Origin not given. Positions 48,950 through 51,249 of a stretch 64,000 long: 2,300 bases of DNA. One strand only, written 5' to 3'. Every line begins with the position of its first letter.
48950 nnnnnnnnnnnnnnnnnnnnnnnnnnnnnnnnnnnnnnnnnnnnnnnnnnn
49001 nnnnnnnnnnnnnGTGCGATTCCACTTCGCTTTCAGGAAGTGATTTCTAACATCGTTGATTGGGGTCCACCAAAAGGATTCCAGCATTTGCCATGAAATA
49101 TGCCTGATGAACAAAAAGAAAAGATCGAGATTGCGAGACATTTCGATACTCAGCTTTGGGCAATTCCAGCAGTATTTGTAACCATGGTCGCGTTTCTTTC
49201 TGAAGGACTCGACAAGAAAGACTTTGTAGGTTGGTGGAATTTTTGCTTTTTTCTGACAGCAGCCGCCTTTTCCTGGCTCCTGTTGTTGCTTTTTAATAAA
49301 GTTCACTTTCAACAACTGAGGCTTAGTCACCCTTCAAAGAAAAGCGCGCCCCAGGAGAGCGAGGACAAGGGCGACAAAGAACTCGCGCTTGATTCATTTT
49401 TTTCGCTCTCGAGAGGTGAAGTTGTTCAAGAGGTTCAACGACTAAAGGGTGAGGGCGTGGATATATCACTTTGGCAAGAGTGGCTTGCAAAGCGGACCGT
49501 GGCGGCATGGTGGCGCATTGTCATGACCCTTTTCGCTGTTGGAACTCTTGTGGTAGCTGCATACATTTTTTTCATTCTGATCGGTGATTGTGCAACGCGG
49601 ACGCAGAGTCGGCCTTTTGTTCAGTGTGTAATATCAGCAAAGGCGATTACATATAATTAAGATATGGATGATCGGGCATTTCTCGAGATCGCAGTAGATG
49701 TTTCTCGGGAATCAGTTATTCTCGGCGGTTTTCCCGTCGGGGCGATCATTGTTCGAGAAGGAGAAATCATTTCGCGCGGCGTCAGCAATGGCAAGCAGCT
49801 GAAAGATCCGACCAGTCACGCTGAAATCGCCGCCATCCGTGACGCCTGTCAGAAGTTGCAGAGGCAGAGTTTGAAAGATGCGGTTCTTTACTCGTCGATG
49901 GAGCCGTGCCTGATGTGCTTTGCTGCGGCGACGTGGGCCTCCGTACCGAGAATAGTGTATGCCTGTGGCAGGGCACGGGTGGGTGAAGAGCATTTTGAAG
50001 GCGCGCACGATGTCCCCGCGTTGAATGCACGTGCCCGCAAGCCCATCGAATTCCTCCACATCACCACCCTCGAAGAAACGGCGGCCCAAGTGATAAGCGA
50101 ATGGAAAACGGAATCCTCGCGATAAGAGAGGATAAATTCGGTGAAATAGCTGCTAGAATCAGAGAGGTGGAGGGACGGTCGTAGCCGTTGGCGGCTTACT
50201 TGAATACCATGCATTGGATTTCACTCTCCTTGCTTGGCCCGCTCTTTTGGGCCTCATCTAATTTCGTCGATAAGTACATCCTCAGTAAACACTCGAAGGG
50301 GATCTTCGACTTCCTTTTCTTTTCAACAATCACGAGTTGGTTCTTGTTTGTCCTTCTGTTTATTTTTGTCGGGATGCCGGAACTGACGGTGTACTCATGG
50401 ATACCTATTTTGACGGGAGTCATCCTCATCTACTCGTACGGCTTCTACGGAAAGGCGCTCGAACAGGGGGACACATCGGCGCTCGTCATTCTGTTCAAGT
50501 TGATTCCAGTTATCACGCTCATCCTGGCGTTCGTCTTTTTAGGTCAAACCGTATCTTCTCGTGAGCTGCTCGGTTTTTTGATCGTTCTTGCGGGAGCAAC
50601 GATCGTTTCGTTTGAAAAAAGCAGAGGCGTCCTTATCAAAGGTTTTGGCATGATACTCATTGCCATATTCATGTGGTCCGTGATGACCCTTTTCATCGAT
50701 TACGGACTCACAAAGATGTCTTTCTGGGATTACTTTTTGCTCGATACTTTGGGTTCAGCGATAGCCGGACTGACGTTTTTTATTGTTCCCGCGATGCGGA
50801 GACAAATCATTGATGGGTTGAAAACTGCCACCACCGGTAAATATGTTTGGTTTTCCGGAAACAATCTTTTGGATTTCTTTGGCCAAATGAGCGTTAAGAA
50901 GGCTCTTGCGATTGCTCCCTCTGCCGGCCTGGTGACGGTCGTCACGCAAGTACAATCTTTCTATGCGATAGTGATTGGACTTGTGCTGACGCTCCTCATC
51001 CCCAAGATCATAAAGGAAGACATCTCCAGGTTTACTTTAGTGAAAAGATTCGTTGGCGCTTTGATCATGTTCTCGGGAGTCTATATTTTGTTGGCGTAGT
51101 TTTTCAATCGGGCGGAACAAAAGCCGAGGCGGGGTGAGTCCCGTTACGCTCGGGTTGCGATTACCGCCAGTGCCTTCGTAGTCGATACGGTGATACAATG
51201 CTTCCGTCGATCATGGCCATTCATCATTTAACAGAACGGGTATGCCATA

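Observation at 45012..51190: About 6 kb island inserted 3' of tRNA-Ala with a large serine recombinase and an ImmR/ImmA-type switch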

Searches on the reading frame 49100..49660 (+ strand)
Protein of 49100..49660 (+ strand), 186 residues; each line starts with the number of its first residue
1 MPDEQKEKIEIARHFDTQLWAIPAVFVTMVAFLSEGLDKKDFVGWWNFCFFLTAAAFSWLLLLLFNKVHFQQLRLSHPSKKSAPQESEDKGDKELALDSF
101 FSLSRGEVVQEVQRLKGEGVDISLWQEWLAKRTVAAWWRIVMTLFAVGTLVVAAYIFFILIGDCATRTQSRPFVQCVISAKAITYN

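Call 6: search_protein_families(library=pfam, proteins=[window:49100-49660:+], max_evalue=0.01)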
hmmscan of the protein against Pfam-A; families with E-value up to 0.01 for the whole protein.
window:49100-49660:+ (186 aa): 0 families

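Call 9: search_protein_families(library=phrogs, proteins=[window:49100-49660:+], max_evalue=0.01)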
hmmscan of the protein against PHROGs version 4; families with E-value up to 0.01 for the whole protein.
window:49100-49660:+ (186 aa): 0 families

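Call 30: search_protein_families(library=ncbifam, proteins=[window:49100-49660:+], max_evalue=0.01)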
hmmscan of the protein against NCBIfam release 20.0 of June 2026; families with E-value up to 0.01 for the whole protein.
window:49100-49660:+ (186 aa): 0 families

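Call 31: search_protein_families(library=padloc, proteins=[window:49100-49660:+], max_evalue=0.01)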
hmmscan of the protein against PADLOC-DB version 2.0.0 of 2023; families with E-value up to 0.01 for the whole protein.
window:49100-49660:+ (186 aa): 0 families

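Call 57: search_protein_representatives(protein=window:49100-49660:+)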
Query: 186 residues. Proteins with E-value up to 0.001 (for the whole library): 27; up to 1e-10: 8; up to 1e-30: 2. The best 27 are listed.
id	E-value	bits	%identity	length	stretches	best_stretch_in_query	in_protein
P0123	1.4e-120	416.3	100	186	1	1-186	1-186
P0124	5.6e-36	140.4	46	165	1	2-160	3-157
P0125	4.0e-23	98.5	57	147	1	2-85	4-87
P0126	6.2e-21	91.4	42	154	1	6-142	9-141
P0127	2.8e-18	82.7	47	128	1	3-83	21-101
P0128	1.4e-15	74.0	37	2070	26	121-144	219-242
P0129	1.7e-11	60.6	36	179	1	3-145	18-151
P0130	5.2e-11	59.0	35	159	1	6-161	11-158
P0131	1.4e-10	57.6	47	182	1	4-79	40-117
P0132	2.9e-10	56.6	29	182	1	7-161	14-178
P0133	2.8e-09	53.4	27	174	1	12-165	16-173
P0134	8.7e-09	51.8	28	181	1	5-158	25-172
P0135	1.1e-08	51.5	27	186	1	12-156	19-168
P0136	4.0e-07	46.4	26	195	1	12-162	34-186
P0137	9.3e-07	45.2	28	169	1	10-152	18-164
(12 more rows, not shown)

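Call 71: find_homologous_proteins(query=window:49100-49660:+, max_evalue=0.001)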
Query window:49100-49660:+ (186 aa): 2 proteins with E <= 0.001 among 226 candidates.
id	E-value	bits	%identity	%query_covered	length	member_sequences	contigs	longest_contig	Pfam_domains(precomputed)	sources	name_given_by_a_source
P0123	4.3e-120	416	100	100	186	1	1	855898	-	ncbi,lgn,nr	ncbi:hypothetical protein EPO33_04930 [Patescibacteria group bacterium]|nr:MAG: hypothetical protein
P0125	1.2e-22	99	56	46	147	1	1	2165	-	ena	-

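Call 72: find_encoding_contigs(protein=P0125, flank=5000, max_places=3)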
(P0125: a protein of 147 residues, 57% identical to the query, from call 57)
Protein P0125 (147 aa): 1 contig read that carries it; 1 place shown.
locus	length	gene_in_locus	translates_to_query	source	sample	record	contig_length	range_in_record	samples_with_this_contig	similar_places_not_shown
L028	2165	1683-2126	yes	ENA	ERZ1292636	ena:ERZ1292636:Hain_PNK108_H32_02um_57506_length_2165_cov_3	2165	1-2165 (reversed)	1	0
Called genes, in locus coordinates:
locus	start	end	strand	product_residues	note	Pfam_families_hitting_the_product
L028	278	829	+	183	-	-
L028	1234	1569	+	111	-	-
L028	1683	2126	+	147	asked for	-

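Call 73: find_encoding_contigs(protein=P0124, flank=8000, max_places=3)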
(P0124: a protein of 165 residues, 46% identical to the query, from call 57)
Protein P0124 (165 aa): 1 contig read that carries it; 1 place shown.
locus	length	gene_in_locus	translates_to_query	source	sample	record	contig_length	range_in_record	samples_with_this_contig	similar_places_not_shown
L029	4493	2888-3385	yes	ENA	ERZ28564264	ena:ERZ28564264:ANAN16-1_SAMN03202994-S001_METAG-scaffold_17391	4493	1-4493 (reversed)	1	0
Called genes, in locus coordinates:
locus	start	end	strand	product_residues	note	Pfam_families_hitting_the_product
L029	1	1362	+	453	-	?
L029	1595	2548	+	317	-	PF02661:Fic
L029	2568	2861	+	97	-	PF14213:DUF4325 (weak)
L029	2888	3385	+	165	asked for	-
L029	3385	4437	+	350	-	PF01926:MMR_HSR1, PF02421:FeoB_N, PF06071:YchF-GTPase_C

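Call 102: predict_structure(alignment_id=A5)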
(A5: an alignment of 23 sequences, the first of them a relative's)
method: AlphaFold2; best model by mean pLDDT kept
length: 186 residues; sequences in the alignment: 23
mean_pLDDT: 85.6   pTM: 0.76
mean pLDDT of the five models: 85.6, 85.4, 84.6, 84.1, 83.8
residues with pLDDT >= 90: 117; 70-90: 28; 50-70: 38; < 50: 3
segments of 3 or more residues with pLDDT < 50: none
pLDDT, mean of each block of 10 residues (from residue 1): 85 93 97 96 96 98 96 78 56 55 85 96 95 94 98 97 83 63 49
secondary structure, 60 per line:
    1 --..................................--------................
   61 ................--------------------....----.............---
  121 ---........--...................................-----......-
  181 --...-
elements in order: H3-36 H45-76 H97-100 H105-117 H124-131 H134-168 H174-179

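Call 105: fold_search(model_id=the predicted structure, library=viral)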
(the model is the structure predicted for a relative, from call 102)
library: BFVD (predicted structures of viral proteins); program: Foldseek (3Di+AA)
matches with E <= 10: 83; with E <= 0.001: 0
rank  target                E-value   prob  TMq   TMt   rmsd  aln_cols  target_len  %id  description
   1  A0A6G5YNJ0            6.6e-01  0.28  0.32  0.31  22.6       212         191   14  (no name in the UniProt tables at hand)
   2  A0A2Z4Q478            9.0e-01  0.35  0.31  0.22  19.9       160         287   18  MuF-like minor capsid protein [Microbacterium phage Floof]
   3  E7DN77                1.3e+00  0.18  0.29  0.28  14.1       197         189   12  (no name in the UniProt tables at hand)
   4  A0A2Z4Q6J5            1.7e+00  0.12  0.23  0.09  20.6       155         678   14  ADP-ribosyltransferase domain and MuF-like fusion protein [Microbacterium phage Percival]
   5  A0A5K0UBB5            1.7e+00  0.10  0.26  0.19  23.0       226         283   11  Putative t-snare protein [Yasminevirus sp. GU-2018]
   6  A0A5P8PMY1            1.8e+00  0.38  0.31  0.35  17.5       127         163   15  Terminase small subunit [Stenotrophomonas phage Moby]
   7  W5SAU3                2.2e+00  0.14  0.33  0.32  27.5       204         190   11  Uncharacterized protein [Pithovirus sibericum]
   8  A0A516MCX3            2.3e+00  0.15  0.28  0.30  21.3       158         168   19  (no name in the UniProt tables at hand)
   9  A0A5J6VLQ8            2.5e+00  0.23  0.29  0.46  10.7       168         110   10  Uncharacterized protein [Megaviridae environmental sample]
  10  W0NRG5                2.6e+00  0.16  0.29  0.36  29.0       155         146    9  DNA-directed DNA polymerase (Fragment) [Pogona vitticeps erythrocytic iridovirus]
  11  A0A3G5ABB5            2.6e+00  0.13  0.28  0.24  12.1       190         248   11  Uncharacterized protein [Hyperionvirus sp.]
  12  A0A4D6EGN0            2.6e+00  0.06  0.21  0.23  25.2       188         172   14  Uncharacterized protein [Pandoravirus celtis]
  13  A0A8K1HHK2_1          3.2e+00  0.06  0.24  0.06  33.1       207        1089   10  Putative polyprotein [Red panda feces-associated Iflaviridae]
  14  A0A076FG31            3.4e+00  0.07  0.24  0.20  22.3       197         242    9  Uncharacterized protein [Aureococcus anophagefferens virus]
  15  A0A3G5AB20            3.6e+00  0.08  0.24  0.25  25.9       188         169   10  Uncharacterized protein [Hyperionvirus sp.]
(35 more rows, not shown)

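Call 107: fold_search(model_id=the predicted structure, library=pdb)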
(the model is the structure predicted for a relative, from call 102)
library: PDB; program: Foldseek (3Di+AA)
matches with E <= 10: 32; with E <= 0.001: 0
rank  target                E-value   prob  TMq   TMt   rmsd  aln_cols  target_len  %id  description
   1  7xge_G                2.2e+00  0.12  0.27  0.29  24.9       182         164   14  Crystal structure of MCL-1 in complex with computationally designed inhibitor protein (released 2022-07-20)
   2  7xge_A                2.2e+00  0.12  0.26  0.29  26.4       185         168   14  Crystal structure of MCL-1 in complex with computationally designed inhibitor protein (released 2022-07-20)
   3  7xgg_A                2.3e+00  0.10  0.24  0.27  24.3       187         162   13  Crystal structure of BCL-xL in complex with computationally designed inhibitor protein (released 2022-07-20)
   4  2ykt_A                2.7e+00  0.06  0.21  0.18  21.9       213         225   13  Crystal structure of the I-BAR domain of IRSp53 (BAIAP2) in complex with an EHEC derived Tir peptide (released 2011-09-07)
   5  8gxl_B                3.1e+00  0.33  0.33  0.48  14.2       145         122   12  HUMAN SUGP1 433-577 (released 2022-12-14)
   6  7xge_E                3.3e+00  0.12  0.29  0.33  19.2       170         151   16  Crystal structure of MCL-1 in complex with computationally designed inhibitor protein (released 2022-07-20)
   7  4uos                  3.3e+00  0.06  0.19  0.19  19.2       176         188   11  Thermodynamic hyperstability in parametrically designed helical bundles (released 2014-11-05)
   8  6cnn_A                3.7e+00  0.08  0.29  0.17  23.9       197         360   14  Cryo-EM structure of the human SK4/calmodulin channel complex in the Ca2+ bound state I (released 2018-05-02)
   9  7xgf_A                4.1e+00  0.09  0.29  0.32  23.6       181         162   14  Crystal structure of BCL-xL in complex with computationally designed inhibitor protein (released 2022-07-20)
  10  4tql_B                4.1e+00  0.03  0.18  0.15  21.3       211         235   12  Computationally designed three helix bundle (released 2014-10-15)
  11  8dt0_A                4.3e+00  0.06  0.20  0.24  19.6       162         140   14  Scaffolding protein functional sites using deep learning (released 2022-08-10)
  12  6ho1                  4.5e+00  0.05  0.17  0.17  15.7       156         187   10  TRANSCRIPTIONAL REPRESSOR ETHR FROM MYCOBACTERIUM TUBERCULOSIS IN COMPLEX WITH BDM41974 (released 2018-12-26)
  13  4r61                  5.3e+00  0.14  0.31  0.40  10.3       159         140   13  Crystal structure of a rationally designed single-chain protein mimicking a trimeric gp41 N-terminal heptad-repeat regio (released 2014-12-10)
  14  8w6e_B                5.3e+00  0.08  0.29  0.32  18.7       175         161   12  De novo design of HBC599 binder (released 2024-11-27)
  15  4oyd_B                5.9e+00  0.23  0.34  0.50   9.6       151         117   10  Crystal structure of a computationally designed inhibitor of an Epstein-Barr viral Bcl-2 protein (released 2014-07-09)
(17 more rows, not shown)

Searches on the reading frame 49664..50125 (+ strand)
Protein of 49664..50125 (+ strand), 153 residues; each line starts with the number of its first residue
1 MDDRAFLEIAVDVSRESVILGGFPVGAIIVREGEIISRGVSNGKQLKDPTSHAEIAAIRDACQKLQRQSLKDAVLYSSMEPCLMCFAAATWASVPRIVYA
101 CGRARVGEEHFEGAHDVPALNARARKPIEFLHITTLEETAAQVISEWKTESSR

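Call 6: search_protein_families(library=pfam, proteins=[window:49664-50125:+], max_evalue=0.01)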
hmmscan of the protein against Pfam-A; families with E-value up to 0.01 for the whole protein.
window:49664-50125:+ (153 aa): 4 families
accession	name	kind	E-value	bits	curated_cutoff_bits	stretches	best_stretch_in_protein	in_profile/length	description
PF00383.29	dCMP_cyt_deam_1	-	5e-25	87.8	25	1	3-100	4-101/102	Cytidine and deoxycytidylate deaminase zinc-binding region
PF14437.12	MafB19-deam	-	1.1e-19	71.2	27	1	2-107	2-107/142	MafB19-like deaminase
PF14439.12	Bd3614-deam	-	1.9e-05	25.1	38.5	1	27-94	13-79/113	Bd3614-like deaminase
PF18750.7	SNAD4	-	0.0013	19.3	27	1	36-87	20-69/130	Secreted Novel AID/APOBEC-like Deaminase 4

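Call 9: search_protein_families(library=phrogs, proteins=[window:49664-50125:+], max_evalue=0.01)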
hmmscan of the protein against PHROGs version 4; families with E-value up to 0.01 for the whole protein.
window:49664-50125:+ (153 aa): 3 families
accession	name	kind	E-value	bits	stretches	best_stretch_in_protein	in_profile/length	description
phrog_174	-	DNA, RNA and nucleotide metabolism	5e-15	57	1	1-105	115-229/384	dCMP deaminase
phrog_2369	-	DNA, RNA and nucleotide metabolism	0.00039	21.6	0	54-116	78-140/195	dCMP deaminase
phrog_18355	-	DNA, RNA and nucleotide metabolism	0.0043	18.1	1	52-100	4-48/52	deoxycytidinylate deaminase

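Call 30: search_protein_families(library=ncbifam, proteins=[window:49664-50125:+], max_evalue=0.01)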
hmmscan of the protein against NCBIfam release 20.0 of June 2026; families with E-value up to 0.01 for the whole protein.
window:49664-50125:+ (153 aa): 5 families
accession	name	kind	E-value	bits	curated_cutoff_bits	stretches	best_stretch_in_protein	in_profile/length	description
NF008113.2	PRK10860.1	equivalog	1.6e-19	70.3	150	1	4-107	8-111/165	tRNA adenosine(34) deaminase TadA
TIGR00326.1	eubact_ribD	equivalog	3.5e-08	33.1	156.35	1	24-82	20-69/343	bifunctional diaminohydroxyphosphoribosylaminopyrimidine deaminase/5-amino-6-(5-phosphoribosylamino)uracil reductase RibD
NF008052.0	PRK10786.1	equivalog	0.00054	18.8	500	1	24-83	26-76/367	bifunctional diaminohydroxyphosphoribosylaminopyrimidine deaminase/5-amino-6-(5-phosphoribosylamino)uracil reductase RibD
NF041025.1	antiphage_deaminase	equivalog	0.0013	17.7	400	1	52-99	339-385/437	anti-phage dCTP deaminase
TIGR02571.1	ComEB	equivalog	0.0022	18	219.45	0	32-100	49-115/151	ComE operon protein 2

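Call 31: search_protein_families(library=padloc, proteins=[window:49664-50125:+], max_evalue=0.01)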
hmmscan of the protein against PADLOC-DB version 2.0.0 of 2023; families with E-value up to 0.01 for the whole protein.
window:49664-50125:+ (153 aa): 1 family
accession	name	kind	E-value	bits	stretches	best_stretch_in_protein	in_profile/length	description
PDLC02373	dCTPase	-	5.2e-06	23.6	1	52-99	440-485/630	-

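Call 42: search_solved_structures(query=window:49664-50125:+, max_evalue=0.001)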
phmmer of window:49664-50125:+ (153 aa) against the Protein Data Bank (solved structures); distinct sequences matched with E-value up to 0.001: 49.
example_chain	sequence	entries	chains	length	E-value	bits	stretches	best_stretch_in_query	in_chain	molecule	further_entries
1tiy_A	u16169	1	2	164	3.5e-23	85.4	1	2-138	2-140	Guanine deaminase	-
1wkq_A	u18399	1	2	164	3.5e-23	85.4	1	2-138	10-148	Guanine deaminase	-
1wwr_A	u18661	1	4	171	6.3e-23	84.6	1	4-125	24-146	tRNA adenosine deaminase TadA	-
2a8n_A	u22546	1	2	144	7.3e-19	71.4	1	5-103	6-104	cytidine and deoxycytidylate deaminase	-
7dbf_A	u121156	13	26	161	2.7e-18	69.5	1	1-101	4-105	Guanosine deaminase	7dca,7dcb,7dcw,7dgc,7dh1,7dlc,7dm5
7dqn_A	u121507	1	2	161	2.7e-18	69.5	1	1-101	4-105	Guanosine deaminase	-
5jfy_A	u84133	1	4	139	4.1e-18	68.9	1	3-101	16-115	Deoxycytidine deaminase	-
7dc9_A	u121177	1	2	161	7.2e-18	68.2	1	1-101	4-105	Guanosine deaminase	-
7w1q_A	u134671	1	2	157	1.8e-17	66.8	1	3-101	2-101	Guanosine deaminase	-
2b3j_A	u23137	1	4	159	3.3e-17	66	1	3-102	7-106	tRNA adenosine deaminase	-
8e2s_A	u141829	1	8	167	8.8e-17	64.6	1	20-108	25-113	tRNA-specific adenosine deaminase 1.19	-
8e2r_A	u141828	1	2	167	6.2e-16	61.9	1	23-106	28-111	tRNA-specific adenosine deaminase 1.14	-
8e2q_A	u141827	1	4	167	6.8e-16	61.8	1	23-108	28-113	tRNA-specific adenosine deaminase 1.17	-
8e2p_A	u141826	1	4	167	1.6e-15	60.5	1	23-108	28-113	tRNA-specific adenosine deaminase 8.20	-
2nx8_A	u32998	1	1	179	5.4e-14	55.6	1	5-107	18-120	TRNA-specific adenosine deaminase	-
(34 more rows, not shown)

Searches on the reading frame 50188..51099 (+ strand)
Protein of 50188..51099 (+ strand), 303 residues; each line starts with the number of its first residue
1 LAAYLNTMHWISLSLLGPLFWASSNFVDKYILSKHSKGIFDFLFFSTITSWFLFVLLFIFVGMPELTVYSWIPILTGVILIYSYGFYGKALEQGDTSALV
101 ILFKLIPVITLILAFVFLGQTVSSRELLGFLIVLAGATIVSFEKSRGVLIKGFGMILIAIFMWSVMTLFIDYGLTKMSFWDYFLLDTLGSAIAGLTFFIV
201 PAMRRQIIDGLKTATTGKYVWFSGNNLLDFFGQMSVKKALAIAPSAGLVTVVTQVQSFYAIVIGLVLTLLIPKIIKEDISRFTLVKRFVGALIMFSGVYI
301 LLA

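Call 6: search_protein_families(library=pfam, proteins=[window:50188-51099:+], max_evalue=0.01)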
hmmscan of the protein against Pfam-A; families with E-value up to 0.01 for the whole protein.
window:50188-51099:+ (303 aa): 1 family
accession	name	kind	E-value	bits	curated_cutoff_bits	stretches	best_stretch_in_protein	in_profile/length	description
PF00892.27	EamA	-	1e-15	58.6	28.2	1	10-141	3-134/135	EamA-like transporter family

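Call 9: search_protein_families(library=phrogs, proteins=[window:50188-51099:+], max_evalue=0.01)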
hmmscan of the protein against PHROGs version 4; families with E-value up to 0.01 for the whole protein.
window:50188-51099:+ (303 aa): 0 families

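Call 30: search_protein_families(library=ncbifam, proteins=[window:50188-51099:+], max_evalue=0.01)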
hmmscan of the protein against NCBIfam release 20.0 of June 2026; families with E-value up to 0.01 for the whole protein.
window:50188-51099:+ (303 aa): 3 families
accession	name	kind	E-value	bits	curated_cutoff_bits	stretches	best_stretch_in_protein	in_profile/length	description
TIGR00950.1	2A78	equivalog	9.9e-06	25.1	230.2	1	21-169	1-146/264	carboxylate/amino acid/amine transporter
NF008676.0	PRK11689.1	equivalog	8e-05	21.9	194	1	12-140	161-287/297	aromatic amino acid DMT transporter YddG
NF008523.0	PRK11453.1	equivalog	0.0023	17.6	472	1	11-142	145-287/299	O-acetylserine/cysteine exporter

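Call 31: search_protein_families(library=padloc, proteins=[window:50188-51099:+], max_evalue=0.01)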
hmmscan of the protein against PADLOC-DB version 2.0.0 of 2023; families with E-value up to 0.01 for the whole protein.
window:50188-51099:+ (303 aa): 0 families
